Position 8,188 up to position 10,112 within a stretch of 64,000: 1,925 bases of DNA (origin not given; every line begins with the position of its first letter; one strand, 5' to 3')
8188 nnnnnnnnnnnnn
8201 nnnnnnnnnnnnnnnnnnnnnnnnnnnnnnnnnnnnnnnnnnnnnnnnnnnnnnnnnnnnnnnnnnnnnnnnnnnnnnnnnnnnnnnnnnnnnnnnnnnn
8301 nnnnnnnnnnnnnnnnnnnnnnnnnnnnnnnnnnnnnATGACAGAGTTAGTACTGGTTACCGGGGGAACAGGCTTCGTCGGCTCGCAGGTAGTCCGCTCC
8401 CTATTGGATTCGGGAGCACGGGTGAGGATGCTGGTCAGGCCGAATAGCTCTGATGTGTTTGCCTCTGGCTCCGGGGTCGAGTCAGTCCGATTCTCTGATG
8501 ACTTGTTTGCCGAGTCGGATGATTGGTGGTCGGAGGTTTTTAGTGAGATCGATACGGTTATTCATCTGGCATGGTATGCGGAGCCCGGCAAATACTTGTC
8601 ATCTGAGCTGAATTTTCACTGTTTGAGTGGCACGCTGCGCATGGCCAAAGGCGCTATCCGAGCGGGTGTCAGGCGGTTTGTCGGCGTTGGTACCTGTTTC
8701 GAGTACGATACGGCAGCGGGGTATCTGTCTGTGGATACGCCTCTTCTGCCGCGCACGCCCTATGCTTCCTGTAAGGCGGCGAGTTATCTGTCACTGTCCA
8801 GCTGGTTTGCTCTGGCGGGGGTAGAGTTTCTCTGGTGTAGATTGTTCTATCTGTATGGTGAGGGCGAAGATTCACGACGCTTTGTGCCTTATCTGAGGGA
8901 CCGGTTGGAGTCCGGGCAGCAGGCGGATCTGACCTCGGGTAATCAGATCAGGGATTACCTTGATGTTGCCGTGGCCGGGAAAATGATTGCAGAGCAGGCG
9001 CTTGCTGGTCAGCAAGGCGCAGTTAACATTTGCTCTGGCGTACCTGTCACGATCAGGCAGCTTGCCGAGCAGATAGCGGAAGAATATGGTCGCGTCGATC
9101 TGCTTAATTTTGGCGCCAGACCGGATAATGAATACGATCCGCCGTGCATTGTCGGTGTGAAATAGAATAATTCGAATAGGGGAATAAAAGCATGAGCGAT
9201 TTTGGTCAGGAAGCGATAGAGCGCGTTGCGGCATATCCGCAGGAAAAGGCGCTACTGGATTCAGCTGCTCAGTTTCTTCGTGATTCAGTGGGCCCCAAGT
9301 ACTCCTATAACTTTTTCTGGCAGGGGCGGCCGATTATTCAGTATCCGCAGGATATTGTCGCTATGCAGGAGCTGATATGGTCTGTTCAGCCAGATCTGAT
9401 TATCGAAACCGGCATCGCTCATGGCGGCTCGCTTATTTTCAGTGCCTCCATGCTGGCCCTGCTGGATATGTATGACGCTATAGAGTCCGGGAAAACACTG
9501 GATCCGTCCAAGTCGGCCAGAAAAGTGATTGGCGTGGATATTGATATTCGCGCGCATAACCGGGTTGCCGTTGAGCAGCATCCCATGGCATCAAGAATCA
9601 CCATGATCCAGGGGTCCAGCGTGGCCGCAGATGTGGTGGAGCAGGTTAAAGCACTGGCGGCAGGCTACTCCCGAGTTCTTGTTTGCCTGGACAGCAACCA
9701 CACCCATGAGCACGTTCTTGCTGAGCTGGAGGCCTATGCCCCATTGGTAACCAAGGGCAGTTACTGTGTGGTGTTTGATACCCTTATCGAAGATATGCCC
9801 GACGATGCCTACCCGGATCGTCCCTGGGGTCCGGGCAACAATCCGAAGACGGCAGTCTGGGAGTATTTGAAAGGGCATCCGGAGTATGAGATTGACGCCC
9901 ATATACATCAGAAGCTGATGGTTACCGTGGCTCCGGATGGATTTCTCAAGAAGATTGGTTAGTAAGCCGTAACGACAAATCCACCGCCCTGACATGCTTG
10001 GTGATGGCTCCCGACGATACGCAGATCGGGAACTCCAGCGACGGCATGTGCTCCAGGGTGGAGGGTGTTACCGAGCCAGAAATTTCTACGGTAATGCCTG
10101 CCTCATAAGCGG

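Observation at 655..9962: Eleven-gene glycan island inserted between pilA and nadC predicts a CDP-linked C-methyl, O-methyl 6-deoxyhexose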

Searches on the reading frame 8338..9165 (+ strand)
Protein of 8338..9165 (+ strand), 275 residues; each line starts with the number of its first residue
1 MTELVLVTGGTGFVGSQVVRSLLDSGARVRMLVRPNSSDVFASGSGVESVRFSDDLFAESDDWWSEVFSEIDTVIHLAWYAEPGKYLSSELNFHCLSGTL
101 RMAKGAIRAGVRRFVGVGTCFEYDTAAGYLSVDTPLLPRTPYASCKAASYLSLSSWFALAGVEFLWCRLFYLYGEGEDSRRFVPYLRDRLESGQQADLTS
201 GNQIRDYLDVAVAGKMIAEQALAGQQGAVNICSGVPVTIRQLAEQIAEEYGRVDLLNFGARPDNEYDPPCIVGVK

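Call 6: search_protein_families(library=pfam, proteins=[window:8338-9165:+], max_evalue=0.001)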
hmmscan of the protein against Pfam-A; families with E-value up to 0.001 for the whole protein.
window:8338-9165:+ (275 aa): 7 families
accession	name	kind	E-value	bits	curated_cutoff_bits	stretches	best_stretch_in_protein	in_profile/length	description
PF01370.27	Epimerase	-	5.8e-31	108.2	20.9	1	5-221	1-228/240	NAD dependent epimerase/dehydratase family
PF16363.11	GDP_Man_Dehyd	-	8.4e-16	58.8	27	1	6-251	1-267/332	GDP-mannose 4,6 dehydratase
PF05368.20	NmrA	-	1.6e-07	31.6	27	1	1-115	1-103/298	NmrA-like family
PF13460.12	NAD_binding_10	-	2.1e-07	31.4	27.2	1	9-132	1-111/184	NAD(P)H-binding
PF02719.21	Polysacc_synt_2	-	1.2e-06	28.4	20.2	0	183-251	179-248/293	Polysaccharide biosynthesis protein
PF01073.25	3Beta_HSD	-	1.9e-06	27.6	22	1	6-147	1-151/280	3-beta hydroxysteroid dehydrogenase/isomerase family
PF07993.18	NAD_binding_4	-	1.3e-05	24.9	20.1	1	7-38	1-35/258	Male sterility protein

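Call 7: search_protein_families(library=ncbifam, proteins=[window:8338-9165:+], max_evalue=0.001)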
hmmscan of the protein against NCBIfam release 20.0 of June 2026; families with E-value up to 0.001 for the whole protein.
window:8338-9165:+ (275 aa): 18 families
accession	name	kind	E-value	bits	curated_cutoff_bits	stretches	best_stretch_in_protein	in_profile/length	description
TIGR04180.1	EDH_00030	hypoth_equivalog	9.5e-19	67.6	475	1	5-250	1-256/297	NAD-dependent 4,6-dehydratase LegB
TIGR01181.1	dTDP_gluc_dehyt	equivalog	5.9e-14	51.9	365.1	1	5-256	2-268/321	dTDP-glucose 4,6-dehydratase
TIGR03466.1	HpnA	hypoth_equivalog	4.2e-12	45.6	367.65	1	5-115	3-109/327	hopanoid-associated sugar epimerase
TIGR01179.1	galE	equivalog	1.3e-11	44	262.3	1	5-154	2-157/332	UDP-glucose 4-epimerase GalE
TIGR01777.1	yfcH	hypoth_equivalog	2.3e-09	37.2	207.35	1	5-78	1-65/292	TIGR01777 family oxidoreductase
NF052578.1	StrlDmthSdmBMthl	equivalog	1.4e-08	34.9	600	1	5-117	3-111/328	sterol demethylase protein SdmB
NF007582.0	PRK10217.1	equivalog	2.1e-07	30.4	698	0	125-228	143-247/355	dTDP-glucose 4,6-dehydratase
NF042422.1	oxyalk_red_OleD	equivalog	2.3e-06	27.2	580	1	5-245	3-245/329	2-alkyl-3-oxoalkanoate reductase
NF050030.1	thlkprotThyD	equivalog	3.6e-06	26.4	400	1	5-78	3-76/305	thylakoid membrane protein ThyD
NF007956.0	PRK10675.1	subfamily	5.7e-06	25.7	394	1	5-143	3-150/338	UDP-glucose 4-epimerase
TIGR02197.1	heptose_epim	equivalog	5.8e-06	25.7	274.6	0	5-77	1-73/316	ADP-glyceromanno-heptose 6-epimerase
NF005539.0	PRK07201.1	equivalog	6.6e-06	25.1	549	1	6-43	4-43/657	SDR family oxidoreductase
NF007490.0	PRK10084.1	subfamily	1.7e-05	24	649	0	5-24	3-22/361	dTDP-glucose 4,6-dehydratase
NF005893.0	PRK07856.1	equivalog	0.00026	20.4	255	0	3-38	10-45/255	SDR family oxidoreductase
NF041293.1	G6PDh_Azf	equivalog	0.00028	20.4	400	1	1-115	1-111/252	NAD-dependent glucose-6-phosphate dehydrogenase Azf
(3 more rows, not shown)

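Call 40: search_solved_structures(query=window:8338-9165:+, max_evalue=0.00001)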
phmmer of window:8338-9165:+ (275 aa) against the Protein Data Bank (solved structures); distinct sequences matched with E-value up to 0.00001: 41.
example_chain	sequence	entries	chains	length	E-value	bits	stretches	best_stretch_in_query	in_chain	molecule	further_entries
6wjb_A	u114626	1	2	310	2.5e-16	63.5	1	3-257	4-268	NAD-dependent epimerase/dehydratase family protein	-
6wj9_A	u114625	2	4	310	1.1e-15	61.3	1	3-257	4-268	NAD-dependent epimerase/dehydratase family protein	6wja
6kv9_A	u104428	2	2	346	9.3e-14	55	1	5-253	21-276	MoeE5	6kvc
6dnt_A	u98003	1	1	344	2.2e-12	50.5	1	5-250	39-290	NAD-dependent epimerase/dehydratase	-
8shh_A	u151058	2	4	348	6.8e-11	45.6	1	5-247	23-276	dTDP-glucose 4,6-dehydratase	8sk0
1r6d_A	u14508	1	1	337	1e-10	45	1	5-248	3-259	TDP-glucose-4,6-dehydratase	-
1r66_A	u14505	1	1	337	1e-10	45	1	5-248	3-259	TDP-glucose-4,6-dehydratase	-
3vps_A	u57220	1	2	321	2.1e-10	44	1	4-242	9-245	NAD-dependent epimerase/dehydratase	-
2hun_A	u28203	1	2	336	1e-09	41.7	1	5-244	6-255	336aa long hypothetical dTDP-glucose 4,6-dehydratase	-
4zrm_A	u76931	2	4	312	4.5e-09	39.6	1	5-248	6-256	UDP-glucose 4-epimerase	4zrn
7ys8_A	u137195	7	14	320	5.4e-09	39.4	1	5-254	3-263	UDP-glucose 4-epimerase | UDP-glucose 4-epimerase along with EC 5.1.3.2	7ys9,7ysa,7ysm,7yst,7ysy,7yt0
2pzk_A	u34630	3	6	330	3.7e-08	36.6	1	5-248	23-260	Putative nucleotide sugar epimerase/ dehydratase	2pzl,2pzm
2p5u_A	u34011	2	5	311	4.6e-08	36.3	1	5-253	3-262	UDP-glucose 4-epimerase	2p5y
8rdg_A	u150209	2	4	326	6.6e-08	35.8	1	5-251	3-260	SDR family NAD(P)-dependent oxidoreductase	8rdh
8wxk_A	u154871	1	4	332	1.2e-07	34.9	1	5-176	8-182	UDP-glucose 4-epimerase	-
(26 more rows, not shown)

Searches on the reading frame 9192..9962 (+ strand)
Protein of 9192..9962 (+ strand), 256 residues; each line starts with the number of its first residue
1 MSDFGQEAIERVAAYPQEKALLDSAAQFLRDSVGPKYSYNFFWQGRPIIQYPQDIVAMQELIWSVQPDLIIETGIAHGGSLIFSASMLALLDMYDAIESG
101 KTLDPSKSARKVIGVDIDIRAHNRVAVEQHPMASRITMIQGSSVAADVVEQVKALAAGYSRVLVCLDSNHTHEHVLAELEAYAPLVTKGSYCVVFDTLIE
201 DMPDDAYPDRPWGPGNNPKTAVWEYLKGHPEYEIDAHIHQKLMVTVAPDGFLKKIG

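Call 6: search_protein_families(library=pfam, proteins=[window:9192-9962:+], max_evalue=0.001)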
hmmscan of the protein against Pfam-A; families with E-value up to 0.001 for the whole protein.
window:9192-9962:+ (256 aa): 2 families
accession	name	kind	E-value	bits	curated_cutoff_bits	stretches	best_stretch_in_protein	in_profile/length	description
PF04989.18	RMNT_CmcI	-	1.1e-99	332.7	23.2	1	36-255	2-206/206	Rhamnosyl O-methyltransferase/CmcI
PF13578.12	Methyltransf_24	-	1.5e-07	32.7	26.3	1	71-194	1-102/105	Methyltransferase domain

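Call 7: search_protein_families(library=ncbifam, proteins=[window:9192-9962:+], max_evalue=0.001)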
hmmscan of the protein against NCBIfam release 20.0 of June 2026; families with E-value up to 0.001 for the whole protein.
window:9192-9962:+ (256 aa): 1 family
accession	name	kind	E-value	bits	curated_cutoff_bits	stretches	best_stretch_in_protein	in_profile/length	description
NF045824.1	RhmsylMtase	equivalog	1.7e-26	93.1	400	1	43-252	37-223/226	rhamnosyl O-methyltransferase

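Call 39: search_solved_structures(query=window:9192-9962:+, max_evalue=0.001)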
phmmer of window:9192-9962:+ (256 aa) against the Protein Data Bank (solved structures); distinct sequences matched with E-value up to 0.001: 0.
